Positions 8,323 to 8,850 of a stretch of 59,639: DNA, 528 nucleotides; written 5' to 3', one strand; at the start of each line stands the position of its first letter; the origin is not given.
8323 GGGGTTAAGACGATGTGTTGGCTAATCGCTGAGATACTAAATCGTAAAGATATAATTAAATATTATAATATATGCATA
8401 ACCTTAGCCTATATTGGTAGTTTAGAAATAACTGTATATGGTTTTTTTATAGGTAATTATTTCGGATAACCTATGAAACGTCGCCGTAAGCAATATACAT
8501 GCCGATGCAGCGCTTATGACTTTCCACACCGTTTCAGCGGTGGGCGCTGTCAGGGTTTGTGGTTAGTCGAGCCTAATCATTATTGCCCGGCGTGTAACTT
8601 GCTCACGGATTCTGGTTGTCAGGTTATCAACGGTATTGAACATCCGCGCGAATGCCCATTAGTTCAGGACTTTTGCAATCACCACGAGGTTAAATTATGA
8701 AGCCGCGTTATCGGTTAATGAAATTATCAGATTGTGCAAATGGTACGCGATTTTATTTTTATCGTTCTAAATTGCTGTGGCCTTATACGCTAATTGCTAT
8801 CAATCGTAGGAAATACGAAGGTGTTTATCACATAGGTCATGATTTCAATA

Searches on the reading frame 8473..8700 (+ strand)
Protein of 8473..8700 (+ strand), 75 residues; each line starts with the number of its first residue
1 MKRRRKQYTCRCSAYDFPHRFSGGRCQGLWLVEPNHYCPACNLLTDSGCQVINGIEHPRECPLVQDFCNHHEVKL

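Call 38: search_protein_families(library=phrogs, proteins=[window:8473-8700:+], max_evalue=0.001)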
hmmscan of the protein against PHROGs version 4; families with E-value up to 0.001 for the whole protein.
window:8473-8700:+ (75 aa): 1 family
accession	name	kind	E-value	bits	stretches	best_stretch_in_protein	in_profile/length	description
phrog_5016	-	unknown function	1.5e-30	105.8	1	1-75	2-79/79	-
